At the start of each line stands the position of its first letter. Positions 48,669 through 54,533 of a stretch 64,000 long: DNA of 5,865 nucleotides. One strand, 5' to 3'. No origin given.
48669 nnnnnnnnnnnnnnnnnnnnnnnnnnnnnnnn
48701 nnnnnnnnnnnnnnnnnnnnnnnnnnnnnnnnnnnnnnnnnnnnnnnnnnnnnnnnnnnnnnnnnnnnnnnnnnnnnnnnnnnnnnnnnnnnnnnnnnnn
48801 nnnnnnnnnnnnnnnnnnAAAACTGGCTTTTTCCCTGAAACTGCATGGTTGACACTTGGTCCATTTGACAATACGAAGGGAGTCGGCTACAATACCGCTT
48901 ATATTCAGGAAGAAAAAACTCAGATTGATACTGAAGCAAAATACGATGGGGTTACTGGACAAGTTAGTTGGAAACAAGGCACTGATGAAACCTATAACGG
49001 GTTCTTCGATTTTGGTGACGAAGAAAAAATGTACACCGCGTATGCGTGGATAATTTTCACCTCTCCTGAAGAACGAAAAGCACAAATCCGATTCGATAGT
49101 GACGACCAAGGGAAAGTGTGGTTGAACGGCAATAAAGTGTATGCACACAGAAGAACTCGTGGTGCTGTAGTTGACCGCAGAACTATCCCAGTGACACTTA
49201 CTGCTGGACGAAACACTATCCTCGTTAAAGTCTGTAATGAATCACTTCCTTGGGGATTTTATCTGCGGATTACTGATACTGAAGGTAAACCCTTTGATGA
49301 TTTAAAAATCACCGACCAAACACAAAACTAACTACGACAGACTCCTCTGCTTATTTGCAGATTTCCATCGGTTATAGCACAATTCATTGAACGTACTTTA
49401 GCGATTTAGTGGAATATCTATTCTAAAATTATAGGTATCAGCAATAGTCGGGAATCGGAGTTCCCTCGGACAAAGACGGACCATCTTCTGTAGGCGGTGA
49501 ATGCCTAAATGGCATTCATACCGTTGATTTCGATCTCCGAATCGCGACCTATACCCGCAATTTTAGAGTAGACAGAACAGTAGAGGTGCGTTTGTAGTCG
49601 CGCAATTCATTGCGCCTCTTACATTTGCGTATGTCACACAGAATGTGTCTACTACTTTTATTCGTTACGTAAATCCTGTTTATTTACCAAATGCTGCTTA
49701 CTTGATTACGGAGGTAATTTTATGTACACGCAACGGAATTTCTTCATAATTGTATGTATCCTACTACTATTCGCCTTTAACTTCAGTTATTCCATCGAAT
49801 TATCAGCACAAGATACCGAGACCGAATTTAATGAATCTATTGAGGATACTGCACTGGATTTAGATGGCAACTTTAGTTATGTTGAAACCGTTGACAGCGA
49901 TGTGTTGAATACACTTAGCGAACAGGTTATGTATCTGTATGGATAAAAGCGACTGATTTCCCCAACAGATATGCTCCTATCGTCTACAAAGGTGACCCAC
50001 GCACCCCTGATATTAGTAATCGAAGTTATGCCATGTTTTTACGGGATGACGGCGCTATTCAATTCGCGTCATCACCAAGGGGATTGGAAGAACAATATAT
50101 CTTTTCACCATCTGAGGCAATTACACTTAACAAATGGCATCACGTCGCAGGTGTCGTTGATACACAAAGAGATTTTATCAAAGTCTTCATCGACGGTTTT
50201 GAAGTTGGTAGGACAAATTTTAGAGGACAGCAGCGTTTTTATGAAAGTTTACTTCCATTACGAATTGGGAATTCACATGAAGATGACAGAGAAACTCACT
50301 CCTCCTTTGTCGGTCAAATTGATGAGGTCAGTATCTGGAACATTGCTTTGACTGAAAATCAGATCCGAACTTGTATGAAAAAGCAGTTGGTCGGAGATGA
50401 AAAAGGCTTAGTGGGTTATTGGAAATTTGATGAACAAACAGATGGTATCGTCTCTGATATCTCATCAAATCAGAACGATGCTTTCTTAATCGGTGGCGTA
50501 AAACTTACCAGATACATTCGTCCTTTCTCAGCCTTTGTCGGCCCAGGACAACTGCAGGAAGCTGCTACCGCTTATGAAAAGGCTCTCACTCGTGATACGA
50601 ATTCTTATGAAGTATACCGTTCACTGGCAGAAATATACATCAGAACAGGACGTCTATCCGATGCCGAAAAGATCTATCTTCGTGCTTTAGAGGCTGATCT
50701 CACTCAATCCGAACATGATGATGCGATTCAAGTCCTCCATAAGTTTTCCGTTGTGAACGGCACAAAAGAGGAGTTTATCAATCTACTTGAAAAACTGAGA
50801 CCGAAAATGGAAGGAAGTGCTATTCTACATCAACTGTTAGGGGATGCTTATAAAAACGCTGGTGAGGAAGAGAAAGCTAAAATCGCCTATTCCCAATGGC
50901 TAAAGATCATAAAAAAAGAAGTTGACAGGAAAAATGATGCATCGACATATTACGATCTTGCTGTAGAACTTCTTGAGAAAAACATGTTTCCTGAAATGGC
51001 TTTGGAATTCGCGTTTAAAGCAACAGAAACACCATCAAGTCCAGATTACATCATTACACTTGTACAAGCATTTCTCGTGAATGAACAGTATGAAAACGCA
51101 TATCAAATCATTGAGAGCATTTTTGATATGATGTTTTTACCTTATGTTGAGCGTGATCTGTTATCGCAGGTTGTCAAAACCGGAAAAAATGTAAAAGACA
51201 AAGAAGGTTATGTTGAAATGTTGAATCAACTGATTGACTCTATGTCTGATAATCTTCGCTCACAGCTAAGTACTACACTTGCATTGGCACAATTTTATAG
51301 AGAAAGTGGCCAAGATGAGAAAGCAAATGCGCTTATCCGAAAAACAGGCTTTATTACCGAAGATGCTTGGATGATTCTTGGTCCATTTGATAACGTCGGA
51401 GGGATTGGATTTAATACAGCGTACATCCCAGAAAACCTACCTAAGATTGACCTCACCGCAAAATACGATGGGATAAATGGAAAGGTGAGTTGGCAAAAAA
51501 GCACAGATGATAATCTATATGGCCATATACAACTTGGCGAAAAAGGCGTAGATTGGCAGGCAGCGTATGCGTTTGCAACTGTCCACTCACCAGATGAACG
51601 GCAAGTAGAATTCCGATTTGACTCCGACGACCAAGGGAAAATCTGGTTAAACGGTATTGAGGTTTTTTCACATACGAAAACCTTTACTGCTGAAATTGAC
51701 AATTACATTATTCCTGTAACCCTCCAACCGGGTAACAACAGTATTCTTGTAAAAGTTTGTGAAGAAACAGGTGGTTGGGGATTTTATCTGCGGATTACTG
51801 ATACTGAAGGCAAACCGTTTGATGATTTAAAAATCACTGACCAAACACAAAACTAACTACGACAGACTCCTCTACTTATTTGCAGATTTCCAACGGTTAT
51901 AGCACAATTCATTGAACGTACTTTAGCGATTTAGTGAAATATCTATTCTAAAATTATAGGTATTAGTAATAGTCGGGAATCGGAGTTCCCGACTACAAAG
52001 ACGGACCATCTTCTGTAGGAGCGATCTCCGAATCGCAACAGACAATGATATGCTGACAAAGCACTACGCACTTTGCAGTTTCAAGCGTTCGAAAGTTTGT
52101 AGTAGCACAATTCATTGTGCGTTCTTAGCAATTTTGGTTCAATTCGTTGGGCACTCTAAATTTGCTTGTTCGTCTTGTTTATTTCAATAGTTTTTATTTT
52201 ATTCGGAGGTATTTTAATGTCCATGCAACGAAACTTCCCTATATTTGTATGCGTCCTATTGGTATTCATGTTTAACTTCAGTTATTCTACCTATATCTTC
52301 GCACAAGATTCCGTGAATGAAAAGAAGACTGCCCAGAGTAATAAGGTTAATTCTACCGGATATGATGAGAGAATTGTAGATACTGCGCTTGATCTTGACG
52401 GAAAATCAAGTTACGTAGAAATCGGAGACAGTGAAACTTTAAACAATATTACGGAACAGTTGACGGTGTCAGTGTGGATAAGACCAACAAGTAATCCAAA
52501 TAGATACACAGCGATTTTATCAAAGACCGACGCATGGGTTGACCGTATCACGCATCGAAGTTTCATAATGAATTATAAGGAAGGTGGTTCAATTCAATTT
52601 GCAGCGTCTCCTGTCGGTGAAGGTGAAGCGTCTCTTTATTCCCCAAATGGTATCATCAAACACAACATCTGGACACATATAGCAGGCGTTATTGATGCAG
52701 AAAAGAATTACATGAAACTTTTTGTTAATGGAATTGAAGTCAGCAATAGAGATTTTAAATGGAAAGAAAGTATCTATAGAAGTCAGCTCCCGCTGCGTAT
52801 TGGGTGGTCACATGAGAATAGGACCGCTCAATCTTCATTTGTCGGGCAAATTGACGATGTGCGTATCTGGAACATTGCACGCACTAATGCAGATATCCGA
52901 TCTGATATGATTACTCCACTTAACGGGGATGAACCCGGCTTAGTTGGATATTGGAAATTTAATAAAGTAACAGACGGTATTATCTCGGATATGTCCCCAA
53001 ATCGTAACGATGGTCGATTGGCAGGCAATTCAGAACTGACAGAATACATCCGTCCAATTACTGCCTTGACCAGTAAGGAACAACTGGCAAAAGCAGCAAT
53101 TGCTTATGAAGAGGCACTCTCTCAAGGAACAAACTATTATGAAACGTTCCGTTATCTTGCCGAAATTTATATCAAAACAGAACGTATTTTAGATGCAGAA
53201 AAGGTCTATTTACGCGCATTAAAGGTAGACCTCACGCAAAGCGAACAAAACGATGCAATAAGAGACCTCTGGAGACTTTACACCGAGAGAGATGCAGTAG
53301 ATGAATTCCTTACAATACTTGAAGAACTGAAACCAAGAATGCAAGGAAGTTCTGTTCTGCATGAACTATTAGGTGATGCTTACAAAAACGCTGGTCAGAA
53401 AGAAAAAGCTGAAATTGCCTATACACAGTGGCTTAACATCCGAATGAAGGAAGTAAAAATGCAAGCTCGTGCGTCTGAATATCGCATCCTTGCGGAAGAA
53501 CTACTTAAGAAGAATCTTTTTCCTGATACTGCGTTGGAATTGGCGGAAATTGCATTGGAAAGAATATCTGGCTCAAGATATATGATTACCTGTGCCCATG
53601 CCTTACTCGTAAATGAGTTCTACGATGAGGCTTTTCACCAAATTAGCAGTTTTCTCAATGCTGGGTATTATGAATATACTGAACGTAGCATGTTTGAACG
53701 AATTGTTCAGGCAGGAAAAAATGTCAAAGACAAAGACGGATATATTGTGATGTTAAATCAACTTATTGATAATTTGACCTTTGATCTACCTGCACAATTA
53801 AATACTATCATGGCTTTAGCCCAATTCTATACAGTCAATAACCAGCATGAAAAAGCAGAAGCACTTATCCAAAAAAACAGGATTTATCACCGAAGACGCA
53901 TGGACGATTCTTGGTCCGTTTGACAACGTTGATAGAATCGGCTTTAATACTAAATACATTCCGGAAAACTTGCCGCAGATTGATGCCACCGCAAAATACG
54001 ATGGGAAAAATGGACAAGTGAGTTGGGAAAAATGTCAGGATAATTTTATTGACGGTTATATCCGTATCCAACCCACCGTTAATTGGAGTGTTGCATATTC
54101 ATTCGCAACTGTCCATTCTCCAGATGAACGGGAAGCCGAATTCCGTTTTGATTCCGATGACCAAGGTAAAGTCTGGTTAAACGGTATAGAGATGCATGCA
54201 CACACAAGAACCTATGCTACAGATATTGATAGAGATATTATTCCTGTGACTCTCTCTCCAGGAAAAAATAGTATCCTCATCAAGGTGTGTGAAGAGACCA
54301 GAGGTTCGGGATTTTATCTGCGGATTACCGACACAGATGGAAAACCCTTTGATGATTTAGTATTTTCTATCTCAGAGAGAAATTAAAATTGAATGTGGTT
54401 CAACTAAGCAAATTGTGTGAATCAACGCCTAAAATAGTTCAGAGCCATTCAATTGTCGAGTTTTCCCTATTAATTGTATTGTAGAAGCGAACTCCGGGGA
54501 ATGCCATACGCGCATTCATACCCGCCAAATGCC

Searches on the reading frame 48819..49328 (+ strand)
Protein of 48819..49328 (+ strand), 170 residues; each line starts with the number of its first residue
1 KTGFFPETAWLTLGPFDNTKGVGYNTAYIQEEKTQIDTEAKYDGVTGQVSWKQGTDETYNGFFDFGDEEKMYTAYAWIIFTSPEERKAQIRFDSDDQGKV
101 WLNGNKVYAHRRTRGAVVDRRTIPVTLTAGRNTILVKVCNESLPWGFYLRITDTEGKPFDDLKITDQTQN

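Call 7: search_protein_families(library=pfam, max_evalue=1, proteins=[window:48819-49328:+])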
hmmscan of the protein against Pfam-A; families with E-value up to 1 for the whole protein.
seq(170 aa): 3 families
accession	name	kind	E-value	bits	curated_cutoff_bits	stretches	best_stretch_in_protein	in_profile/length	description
PF02837.24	Glyco_hydro_2_N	-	7.5e-05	23.2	28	1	42-154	46-145/169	Glycosyl hydrolases family 2, sugar binding domain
PF21557.3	RhaB_D2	-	0.00018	21.8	27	1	72-150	24-99/172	Alpha-L-rhamnosidase, domain D2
PF18283.7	CBM77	-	0.066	14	25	1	43-110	17-81/108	Carbohydrate binding module 77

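Call 8: search_protein_families(library=ncbifam, max_evalue=1, proteins=[window:48819-49328:+])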
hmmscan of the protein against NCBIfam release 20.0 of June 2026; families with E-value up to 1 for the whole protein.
seq(170 aa): 0 families

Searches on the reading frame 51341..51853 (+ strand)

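Call 7: search_protein_families(library=pfam, max_evalue=1, proteins=[window:51341-51853:+])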
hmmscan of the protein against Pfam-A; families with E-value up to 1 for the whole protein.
seq(171 aa): 2 families
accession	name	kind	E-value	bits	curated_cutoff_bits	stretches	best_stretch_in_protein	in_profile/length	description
PF13457.12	GW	-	0.049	14.8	21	1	32-72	29-69/76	GW (Gly-Tryp) dipeptide domain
PF21557.3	RhaB_D2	-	0.076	13.3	27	1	80-152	31-100/172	Alpha-L-rhamnosidase, domain D2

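Call 8: search_protein_families(library=ncbifam, max_evalue=1, proteins=[window:51341-51853:+])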
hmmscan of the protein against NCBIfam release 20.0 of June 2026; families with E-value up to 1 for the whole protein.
seq(171 aa): 0 families

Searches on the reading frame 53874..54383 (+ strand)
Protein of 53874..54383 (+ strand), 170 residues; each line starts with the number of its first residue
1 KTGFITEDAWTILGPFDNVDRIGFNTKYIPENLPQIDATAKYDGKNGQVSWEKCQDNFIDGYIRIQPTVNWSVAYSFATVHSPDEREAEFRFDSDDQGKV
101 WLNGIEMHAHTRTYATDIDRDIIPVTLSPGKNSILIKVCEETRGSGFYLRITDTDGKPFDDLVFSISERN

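Call 7: search_protein_families(library=pfam, max_evalue=1, proteins=[window:53874-54383:+])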
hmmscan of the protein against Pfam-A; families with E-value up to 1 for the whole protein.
seq(170 aa): 1 family
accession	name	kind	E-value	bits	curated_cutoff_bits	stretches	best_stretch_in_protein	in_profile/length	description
PF21557.3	RhaB_D2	-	0.0016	18.8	27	1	92-151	44-100/172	Alpha-L-rhamnosidase, domain D2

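Call 8: search_protein_families(library=ncbifam, max_evalue=1, proteins=[window:53874-54383:+])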
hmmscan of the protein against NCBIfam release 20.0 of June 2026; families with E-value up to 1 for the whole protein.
seq(170 aa): 1 family
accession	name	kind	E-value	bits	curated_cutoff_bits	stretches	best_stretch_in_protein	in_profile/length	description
NF041462.1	GalA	equivalog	0.065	11.3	900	1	81-148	94-161/763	beta-galactosidase GalA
